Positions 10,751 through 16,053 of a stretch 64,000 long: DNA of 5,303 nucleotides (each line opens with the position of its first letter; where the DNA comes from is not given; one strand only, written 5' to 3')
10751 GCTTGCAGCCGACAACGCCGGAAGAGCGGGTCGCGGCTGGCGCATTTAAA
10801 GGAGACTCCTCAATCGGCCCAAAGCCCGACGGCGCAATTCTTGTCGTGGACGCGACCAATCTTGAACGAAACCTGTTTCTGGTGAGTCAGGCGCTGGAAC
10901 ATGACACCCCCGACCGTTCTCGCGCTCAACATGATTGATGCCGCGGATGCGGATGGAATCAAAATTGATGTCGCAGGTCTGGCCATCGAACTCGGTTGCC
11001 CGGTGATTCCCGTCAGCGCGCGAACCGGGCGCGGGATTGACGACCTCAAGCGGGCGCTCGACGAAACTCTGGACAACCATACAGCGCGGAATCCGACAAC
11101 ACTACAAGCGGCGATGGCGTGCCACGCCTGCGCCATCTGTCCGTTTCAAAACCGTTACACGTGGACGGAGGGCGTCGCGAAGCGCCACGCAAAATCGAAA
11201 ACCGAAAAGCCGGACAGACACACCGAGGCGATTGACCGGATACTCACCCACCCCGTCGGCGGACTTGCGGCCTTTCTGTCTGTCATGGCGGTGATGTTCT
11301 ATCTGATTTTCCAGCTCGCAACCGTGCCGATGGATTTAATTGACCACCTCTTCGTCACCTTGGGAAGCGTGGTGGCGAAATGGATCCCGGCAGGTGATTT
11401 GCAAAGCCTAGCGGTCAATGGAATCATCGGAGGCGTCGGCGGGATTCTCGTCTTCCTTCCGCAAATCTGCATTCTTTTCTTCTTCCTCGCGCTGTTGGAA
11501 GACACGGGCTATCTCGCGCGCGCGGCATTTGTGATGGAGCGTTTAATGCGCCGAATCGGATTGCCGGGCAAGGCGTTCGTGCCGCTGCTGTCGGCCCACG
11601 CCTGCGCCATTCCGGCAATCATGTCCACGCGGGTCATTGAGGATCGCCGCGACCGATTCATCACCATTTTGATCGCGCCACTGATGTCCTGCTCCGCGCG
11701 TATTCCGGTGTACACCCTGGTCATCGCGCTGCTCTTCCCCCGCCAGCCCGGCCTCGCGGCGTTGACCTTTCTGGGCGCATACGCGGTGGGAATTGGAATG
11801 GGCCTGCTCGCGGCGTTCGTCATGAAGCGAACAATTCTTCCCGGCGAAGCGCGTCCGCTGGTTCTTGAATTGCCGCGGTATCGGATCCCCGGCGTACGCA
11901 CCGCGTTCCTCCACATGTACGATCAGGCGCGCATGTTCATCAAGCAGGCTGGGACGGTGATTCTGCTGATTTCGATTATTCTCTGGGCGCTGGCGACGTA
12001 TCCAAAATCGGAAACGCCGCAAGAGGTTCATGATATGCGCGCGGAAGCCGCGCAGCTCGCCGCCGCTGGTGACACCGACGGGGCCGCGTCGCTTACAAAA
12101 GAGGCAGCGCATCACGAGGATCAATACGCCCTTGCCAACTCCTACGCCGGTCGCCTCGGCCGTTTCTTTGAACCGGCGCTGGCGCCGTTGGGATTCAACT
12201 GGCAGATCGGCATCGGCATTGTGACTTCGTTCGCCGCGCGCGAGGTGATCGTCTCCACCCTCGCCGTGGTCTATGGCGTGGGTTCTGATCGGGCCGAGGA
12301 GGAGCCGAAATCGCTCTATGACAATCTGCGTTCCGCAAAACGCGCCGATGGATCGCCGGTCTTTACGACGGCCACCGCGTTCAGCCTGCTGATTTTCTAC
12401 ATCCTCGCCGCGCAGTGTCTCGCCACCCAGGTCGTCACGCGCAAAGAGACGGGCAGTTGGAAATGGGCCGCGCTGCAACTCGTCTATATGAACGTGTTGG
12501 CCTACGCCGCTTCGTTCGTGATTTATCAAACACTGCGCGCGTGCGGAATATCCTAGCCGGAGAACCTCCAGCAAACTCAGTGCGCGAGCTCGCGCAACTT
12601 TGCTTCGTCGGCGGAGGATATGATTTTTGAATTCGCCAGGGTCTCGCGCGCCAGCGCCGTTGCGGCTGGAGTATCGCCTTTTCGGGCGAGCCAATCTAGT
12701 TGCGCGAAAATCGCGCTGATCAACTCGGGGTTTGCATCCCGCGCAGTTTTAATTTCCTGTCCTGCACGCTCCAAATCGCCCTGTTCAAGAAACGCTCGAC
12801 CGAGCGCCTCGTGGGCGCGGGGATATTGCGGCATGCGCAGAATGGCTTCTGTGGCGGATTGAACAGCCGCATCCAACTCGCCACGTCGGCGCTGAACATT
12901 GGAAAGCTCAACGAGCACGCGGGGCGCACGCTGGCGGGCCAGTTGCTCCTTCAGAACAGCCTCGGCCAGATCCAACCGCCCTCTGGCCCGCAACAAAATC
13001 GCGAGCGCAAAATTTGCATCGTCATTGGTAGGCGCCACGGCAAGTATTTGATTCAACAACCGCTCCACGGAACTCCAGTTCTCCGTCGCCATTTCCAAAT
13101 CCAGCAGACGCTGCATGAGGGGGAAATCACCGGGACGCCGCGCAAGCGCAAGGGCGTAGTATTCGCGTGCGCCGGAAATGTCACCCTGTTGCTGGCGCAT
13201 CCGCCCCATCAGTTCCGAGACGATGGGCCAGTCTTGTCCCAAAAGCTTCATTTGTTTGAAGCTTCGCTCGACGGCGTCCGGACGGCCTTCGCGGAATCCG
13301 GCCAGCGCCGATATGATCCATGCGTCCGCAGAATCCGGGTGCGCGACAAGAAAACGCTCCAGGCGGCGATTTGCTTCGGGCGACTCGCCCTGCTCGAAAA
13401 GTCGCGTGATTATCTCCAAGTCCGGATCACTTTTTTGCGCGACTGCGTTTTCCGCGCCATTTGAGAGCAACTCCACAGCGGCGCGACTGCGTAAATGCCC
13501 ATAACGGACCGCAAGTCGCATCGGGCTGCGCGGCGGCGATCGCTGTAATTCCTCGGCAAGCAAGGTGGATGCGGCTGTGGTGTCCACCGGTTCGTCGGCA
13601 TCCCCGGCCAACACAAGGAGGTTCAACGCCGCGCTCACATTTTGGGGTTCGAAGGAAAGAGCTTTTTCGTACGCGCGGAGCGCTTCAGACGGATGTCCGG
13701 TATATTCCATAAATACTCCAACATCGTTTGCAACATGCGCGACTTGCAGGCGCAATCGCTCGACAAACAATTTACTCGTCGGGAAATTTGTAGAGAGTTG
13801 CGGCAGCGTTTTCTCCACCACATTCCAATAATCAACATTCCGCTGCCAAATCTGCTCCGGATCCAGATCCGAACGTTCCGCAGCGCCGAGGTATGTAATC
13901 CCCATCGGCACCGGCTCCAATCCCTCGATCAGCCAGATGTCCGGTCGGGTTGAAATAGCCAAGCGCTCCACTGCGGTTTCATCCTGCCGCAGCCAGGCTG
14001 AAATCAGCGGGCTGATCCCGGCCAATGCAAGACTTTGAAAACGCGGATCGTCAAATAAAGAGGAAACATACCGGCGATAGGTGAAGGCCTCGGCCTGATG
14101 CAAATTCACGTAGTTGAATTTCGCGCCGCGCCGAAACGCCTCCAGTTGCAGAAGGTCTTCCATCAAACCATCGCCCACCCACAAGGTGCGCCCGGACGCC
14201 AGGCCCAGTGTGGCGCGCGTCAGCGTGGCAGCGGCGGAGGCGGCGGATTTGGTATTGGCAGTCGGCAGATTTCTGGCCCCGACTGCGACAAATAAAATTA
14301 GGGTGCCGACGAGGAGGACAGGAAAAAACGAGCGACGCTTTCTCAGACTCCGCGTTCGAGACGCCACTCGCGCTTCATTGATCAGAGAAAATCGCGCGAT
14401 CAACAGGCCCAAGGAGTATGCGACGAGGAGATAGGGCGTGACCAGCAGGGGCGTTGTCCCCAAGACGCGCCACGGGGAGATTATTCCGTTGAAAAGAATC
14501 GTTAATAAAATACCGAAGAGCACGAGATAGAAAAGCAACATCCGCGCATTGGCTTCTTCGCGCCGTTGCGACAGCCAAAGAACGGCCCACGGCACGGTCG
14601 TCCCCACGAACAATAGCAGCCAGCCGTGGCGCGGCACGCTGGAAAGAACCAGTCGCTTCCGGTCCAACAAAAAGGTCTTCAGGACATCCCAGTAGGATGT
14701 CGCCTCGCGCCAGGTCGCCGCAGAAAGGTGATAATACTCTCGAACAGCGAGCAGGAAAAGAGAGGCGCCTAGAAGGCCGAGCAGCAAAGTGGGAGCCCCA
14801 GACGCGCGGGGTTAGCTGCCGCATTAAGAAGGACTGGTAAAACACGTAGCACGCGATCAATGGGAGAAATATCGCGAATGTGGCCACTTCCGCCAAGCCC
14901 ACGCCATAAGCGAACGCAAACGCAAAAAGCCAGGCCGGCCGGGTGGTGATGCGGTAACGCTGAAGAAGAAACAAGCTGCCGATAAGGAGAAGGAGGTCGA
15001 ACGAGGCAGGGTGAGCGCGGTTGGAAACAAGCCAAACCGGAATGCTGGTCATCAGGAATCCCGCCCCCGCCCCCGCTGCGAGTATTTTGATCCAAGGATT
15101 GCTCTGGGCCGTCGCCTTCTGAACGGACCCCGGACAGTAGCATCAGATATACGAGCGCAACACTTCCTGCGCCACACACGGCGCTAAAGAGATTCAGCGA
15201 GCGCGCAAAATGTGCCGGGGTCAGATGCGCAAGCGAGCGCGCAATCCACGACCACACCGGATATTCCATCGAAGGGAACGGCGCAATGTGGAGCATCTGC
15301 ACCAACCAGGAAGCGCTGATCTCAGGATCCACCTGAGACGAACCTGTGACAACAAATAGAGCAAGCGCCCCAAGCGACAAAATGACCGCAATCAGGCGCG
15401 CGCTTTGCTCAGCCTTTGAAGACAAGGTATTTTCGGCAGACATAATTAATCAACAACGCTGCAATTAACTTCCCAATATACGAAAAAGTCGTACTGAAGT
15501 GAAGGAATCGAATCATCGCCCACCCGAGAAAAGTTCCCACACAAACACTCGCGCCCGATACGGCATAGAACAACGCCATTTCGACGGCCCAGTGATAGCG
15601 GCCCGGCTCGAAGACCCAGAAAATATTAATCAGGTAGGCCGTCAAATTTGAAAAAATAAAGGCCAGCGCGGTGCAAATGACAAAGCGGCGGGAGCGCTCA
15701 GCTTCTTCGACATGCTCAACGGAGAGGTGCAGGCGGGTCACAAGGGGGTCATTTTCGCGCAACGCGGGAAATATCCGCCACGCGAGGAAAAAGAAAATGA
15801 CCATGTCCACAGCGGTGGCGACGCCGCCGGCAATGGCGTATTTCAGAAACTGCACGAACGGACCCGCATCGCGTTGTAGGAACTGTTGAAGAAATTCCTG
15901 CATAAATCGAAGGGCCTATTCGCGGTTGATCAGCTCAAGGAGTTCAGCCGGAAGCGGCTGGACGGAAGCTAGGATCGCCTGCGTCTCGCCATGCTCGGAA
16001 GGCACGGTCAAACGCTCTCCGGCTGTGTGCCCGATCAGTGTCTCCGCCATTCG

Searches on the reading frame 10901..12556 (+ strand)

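Call 19: search_protein_families(library=pfam, proteins=[window:10901-12556:+], max_evalue=0.001)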
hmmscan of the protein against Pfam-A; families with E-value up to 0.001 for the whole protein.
window:10901-12556:+ (551 aa): 3 families
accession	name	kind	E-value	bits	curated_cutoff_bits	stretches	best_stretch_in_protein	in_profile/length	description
PF07670.19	Gate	-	9.5e-39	132.5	29.6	2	183-275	2-101/104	Nucleoside recognition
PF07664.17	FeoB_C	-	1.6e-16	60.2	26.6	1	291-341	2-53/54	Ferrous iron transport protein B C terminus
PF02421.24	FeoB_N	-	2.4e-11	43.9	27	1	2-52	105-155/156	Ferrous iron transport protein B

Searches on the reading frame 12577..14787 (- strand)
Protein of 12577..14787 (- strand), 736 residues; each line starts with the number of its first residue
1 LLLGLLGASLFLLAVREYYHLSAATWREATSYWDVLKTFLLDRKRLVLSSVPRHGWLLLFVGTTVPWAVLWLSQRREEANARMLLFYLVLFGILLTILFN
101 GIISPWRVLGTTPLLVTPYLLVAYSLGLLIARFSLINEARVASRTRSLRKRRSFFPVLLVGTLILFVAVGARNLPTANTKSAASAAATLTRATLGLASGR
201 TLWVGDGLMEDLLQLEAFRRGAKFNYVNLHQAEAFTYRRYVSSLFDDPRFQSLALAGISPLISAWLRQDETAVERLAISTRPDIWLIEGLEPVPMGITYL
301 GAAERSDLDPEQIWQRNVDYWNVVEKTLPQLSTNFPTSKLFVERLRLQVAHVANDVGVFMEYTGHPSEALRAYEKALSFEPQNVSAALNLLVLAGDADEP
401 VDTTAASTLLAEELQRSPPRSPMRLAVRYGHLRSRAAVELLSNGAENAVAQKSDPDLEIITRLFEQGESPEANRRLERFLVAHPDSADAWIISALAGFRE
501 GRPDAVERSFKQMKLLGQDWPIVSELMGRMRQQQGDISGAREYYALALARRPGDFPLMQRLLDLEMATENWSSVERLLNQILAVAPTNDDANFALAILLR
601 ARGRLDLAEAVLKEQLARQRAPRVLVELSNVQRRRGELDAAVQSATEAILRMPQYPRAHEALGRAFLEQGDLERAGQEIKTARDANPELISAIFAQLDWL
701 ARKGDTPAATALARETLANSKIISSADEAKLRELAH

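Call 19: search_protein_families(library=pfam, proteins=[window:12577-14787:-], max_evalue=0.001)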
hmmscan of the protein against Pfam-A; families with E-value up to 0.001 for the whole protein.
window:12577-14787:- (736 aa): 14 families
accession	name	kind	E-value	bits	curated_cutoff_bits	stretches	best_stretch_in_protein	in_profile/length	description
PF14559.12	TPR_19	-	4.4e-22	78.6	25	3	635-688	4-57/68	Tetratricopeptide repeat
PF13432.12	TPR_16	-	2.3e-19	69.9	32.7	2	628-687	3-62/65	Tetratricopeptide repeat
PF13428.12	TPR_14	-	1.4e-16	59.7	23.5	0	462-493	10-41/44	Tetratricopeptide repeat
PF07719.23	TPR_2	-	7.7e-16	57.3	27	0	357-383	8-34/34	Tetratricopeptide repeat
PF13431.12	TPR_17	-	2.4e-10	40.3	24.4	0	577-609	1-33/34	Tetratricopeptide repeat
PF13414.12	TPR_11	-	4.2e-08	33.2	26.8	0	633-670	5-42/42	TPR repeat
PF13181.12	TPR_8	-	1.4e-07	31.6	25.7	0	363-383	14-34/34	Tetratricopeptide repeat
PF13176.12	TPR_7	-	2e-07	31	27.9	0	594-619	4-31/36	Tetratricopeptide repeat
PF00515.34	TPR_1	-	5.4e-07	29.6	27.8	0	364-383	15-34/34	Tetratricopeptide repeat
PF23914.1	TPR_CcmH_CycH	-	1.1e-06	29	42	0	364-418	64-118/158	Cytochrome c-type biogenesis protein H TPR domain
PF13424.12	TPR_12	-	3.4e-06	27.6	30.1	0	594-648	8-71/77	Tetratricopeptide repeat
PF25064.1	ARM_TT21_5th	-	1.9e-05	25.4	27.8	0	531-594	11-75/117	TT21 fifth ARM repeats domain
PF13429.12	TPR_15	-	0.00025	21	26.2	0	360-393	156-189/280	Tetratricopeptide repeat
PF13174.12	TPR_6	-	0.0005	21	26.3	0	464-486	11-33/33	Tetratricopeptide repeat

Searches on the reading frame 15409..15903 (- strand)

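Call 20: search_protein_families(library=pfam, proteins=[window:15409-15903:-], max_evalue=0.001)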
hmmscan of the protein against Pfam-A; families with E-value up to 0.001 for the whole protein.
window:15409-15903:- (164 aa): 1 family
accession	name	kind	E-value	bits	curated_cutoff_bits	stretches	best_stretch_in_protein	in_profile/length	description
PF04138.20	GtrA_DPMS_TM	-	6.6e-14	52.5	26.1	1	74-162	28-117/117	GtrA/DPMS, transmembrane domain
